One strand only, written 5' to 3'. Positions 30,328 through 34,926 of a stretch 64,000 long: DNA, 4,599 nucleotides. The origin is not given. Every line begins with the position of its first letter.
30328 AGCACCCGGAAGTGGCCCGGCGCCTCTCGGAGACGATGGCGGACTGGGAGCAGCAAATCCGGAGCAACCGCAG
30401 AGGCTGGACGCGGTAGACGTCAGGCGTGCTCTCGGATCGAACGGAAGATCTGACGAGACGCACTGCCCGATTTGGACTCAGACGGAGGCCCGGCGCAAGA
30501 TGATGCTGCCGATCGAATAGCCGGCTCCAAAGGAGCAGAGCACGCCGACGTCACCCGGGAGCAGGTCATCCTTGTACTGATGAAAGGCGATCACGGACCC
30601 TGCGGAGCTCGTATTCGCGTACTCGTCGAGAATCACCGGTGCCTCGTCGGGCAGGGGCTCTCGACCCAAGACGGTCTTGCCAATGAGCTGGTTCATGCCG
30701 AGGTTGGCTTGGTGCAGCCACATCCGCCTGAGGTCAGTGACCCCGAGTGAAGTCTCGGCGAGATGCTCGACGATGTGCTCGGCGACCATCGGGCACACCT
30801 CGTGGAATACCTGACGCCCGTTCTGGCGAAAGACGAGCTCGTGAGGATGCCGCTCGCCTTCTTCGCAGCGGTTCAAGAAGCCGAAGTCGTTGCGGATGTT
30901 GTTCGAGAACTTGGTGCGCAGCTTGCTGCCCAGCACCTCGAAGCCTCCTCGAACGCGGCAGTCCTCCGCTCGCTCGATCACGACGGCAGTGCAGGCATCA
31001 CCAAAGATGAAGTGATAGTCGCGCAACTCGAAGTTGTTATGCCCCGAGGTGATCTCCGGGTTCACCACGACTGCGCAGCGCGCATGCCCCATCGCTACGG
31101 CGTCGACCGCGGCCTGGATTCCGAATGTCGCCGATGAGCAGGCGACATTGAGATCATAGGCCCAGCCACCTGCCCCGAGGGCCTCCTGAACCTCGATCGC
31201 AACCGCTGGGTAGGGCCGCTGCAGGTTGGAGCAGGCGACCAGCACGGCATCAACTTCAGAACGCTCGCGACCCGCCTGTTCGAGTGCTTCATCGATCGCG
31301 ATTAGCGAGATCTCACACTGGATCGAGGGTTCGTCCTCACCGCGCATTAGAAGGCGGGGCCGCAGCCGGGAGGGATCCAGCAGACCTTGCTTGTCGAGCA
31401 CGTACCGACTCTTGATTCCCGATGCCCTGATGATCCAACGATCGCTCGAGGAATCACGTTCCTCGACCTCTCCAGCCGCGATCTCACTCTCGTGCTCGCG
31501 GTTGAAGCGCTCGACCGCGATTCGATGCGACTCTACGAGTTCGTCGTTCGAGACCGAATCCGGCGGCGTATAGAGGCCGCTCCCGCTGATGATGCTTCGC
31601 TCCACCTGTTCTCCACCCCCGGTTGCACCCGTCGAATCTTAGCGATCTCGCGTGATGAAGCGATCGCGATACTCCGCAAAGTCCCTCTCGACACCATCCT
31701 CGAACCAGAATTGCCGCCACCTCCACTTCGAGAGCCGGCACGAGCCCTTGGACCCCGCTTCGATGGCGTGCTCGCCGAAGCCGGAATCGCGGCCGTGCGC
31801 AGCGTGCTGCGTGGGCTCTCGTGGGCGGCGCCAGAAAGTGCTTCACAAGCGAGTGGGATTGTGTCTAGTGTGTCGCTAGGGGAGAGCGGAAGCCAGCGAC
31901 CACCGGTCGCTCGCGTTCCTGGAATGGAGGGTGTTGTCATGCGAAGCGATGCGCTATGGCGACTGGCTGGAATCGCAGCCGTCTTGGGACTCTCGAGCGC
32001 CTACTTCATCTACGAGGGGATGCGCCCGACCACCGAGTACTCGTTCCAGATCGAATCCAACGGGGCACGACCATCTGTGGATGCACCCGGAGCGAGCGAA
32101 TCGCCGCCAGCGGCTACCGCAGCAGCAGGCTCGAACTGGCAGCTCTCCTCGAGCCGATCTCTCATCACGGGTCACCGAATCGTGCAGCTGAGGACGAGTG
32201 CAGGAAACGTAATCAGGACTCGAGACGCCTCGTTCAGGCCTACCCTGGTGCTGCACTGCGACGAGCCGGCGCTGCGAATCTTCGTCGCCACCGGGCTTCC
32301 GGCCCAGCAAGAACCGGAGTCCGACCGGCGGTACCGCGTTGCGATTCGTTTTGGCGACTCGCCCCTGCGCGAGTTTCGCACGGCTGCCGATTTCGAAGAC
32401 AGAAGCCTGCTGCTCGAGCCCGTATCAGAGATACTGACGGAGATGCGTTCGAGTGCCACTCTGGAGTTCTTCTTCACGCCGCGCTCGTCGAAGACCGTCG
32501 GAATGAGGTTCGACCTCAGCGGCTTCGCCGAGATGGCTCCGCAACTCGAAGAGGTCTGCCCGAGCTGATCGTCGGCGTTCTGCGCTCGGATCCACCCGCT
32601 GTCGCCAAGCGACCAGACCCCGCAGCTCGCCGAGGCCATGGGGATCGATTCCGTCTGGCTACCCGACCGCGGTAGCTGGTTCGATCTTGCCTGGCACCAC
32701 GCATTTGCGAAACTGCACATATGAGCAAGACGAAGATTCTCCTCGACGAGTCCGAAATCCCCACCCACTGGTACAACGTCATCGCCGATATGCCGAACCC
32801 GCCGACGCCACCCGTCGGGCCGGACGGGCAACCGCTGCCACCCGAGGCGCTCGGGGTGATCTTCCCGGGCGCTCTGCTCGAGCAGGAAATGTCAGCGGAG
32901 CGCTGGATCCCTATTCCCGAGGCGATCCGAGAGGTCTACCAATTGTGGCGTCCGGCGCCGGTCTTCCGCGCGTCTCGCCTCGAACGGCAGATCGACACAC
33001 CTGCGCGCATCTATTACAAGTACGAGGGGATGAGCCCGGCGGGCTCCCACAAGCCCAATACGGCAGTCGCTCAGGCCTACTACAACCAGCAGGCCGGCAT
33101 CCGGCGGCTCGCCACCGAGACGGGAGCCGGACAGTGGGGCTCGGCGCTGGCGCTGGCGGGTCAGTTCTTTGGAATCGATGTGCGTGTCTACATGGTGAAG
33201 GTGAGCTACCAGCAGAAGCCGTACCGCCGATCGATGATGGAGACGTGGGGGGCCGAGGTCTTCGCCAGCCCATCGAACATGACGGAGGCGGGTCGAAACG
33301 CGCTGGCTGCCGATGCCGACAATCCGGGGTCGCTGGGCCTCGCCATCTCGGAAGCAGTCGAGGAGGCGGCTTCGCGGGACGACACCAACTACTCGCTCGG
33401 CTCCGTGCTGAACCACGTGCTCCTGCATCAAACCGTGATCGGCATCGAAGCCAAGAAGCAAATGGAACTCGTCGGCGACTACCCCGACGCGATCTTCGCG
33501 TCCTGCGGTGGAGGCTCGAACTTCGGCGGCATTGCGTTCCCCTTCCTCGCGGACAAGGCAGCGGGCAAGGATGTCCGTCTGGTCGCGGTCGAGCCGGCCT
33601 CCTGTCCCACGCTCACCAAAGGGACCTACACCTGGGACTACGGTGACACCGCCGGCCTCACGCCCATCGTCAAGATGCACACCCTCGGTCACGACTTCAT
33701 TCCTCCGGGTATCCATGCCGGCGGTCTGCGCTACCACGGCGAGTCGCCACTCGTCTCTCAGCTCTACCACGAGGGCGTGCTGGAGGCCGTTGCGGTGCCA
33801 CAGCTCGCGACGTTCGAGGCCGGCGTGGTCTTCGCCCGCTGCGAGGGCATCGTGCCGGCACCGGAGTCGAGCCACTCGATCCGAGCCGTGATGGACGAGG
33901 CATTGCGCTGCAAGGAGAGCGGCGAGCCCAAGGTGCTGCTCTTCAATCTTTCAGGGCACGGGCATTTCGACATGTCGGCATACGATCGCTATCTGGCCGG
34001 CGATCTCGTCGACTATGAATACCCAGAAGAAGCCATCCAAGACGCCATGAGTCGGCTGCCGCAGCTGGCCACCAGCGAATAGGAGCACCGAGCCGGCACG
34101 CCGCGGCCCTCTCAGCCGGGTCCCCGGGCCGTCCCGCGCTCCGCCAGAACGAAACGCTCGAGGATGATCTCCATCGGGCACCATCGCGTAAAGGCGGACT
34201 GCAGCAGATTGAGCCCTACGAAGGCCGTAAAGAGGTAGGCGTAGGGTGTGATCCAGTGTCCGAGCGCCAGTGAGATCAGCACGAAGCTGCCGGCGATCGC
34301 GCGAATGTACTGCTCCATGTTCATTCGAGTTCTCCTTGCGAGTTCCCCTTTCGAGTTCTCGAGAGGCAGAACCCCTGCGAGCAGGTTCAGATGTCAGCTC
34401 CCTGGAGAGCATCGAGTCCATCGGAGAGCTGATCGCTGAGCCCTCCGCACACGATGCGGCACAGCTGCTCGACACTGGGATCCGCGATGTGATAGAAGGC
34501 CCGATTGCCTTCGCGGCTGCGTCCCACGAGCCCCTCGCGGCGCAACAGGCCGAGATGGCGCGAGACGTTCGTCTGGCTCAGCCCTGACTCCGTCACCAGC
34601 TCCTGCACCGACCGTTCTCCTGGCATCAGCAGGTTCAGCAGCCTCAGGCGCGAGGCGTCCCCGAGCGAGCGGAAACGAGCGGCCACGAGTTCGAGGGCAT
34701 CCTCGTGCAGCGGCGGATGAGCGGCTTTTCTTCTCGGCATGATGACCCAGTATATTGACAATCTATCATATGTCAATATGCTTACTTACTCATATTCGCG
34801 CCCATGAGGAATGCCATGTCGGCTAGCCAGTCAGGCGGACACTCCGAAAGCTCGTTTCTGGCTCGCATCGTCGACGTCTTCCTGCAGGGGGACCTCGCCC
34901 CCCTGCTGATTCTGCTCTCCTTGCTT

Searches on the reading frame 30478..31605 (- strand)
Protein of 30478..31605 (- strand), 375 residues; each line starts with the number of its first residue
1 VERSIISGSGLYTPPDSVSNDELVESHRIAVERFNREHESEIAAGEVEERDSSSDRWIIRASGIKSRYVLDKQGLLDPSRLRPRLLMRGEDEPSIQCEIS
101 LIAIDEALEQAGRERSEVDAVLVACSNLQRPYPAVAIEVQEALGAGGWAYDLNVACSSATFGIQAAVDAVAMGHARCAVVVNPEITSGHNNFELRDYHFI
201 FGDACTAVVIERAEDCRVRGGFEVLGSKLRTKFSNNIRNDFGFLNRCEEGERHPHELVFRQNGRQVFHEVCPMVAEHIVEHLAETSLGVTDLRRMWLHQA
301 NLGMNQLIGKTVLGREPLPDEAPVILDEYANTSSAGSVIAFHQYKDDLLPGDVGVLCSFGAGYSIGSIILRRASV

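Call 9: search_protein_families(library=pfam, proteins=[window:30478-31605:-], max_evalue=0.001)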
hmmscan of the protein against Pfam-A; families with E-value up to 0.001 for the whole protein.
window:30478-31605:- (375 aa): 3 families
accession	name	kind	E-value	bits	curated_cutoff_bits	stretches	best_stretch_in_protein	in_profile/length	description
PF08541.16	ACP_syn_III_C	-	8.7e-17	61.5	26.6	1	282-371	1-89/90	3-Oxoacyl-[acyl-carrier-protein (ACP)] synthase III C terminal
PF08545.16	ACP_syn_III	-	7.8e-16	58.2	24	1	150-231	1-78/80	3-Oxoacyl-[acyl-carrier-protein (ACP)] synthase III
PF00108.29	Thiolase_N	-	0.00023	21.1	26.4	1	98-184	25-113/260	Thiolase, N-terminal domain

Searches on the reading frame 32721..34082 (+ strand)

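Call 9: search_protein_families(library=pfam, proteins=[window:32721-34082:+], max_evalue=0.001)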
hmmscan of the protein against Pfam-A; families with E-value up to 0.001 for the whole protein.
window:32721-34082:+ (453 aa): 1 family
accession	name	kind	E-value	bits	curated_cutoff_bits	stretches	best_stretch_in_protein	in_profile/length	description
PF00291.31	PALP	-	2.2e-42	145.8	35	1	74-412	3-295/295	Pyridoxal-phosphate dependent enzyme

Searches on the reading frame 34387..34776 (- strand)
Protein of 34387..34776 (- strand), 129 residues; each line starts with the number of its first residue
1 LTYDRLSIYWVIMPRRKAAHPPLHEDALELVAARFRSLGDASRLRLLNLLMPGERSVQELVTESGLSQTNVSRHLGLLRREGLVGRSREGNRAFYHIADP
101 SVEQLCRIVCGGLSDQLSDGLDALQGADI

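Call 9: search_protein_families(library=pfam, proteins=[window:34387-34776:-], max_evalue=0.001)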
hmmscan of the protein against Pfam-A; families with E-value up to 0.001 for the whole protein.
window:34387-34776:- (129 aa): 7 families
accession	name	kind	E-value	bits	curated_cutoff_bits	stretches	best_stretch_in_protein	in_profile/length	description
PF01022.26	HTH_5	-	4.4e-11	42.9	22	1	41-84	2-45/47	Bacterial regulatory protein, arsR family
PF12802.13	MarR_2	-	8.4e-07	29.5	27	1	43-90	7-58/61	MarR family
PF12840.13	HTH_20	-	8.5e-07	29.3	27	1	38-84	1-48/51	Helix-turn-helix domain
PF01978.25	TrmB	-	1.2e-05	25.5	25.6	1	47-100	15-67/68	Sugar-specific transcriptional regulator TrmB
PF09339.16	HTH_IclR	-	1.2e-05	25.4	22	1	44-86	6-50/52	IclR helix-turn-helix domain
PF25213.1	HVO_A0261_N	-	0.00042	20.6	35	1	41-89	11-59/86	HVO_A0261 N-terminal domain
PF13412.12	HTH_24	-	0.00059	19.8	21.9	0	42-84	4-47/48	Winged helix-turn-helix DNA-binding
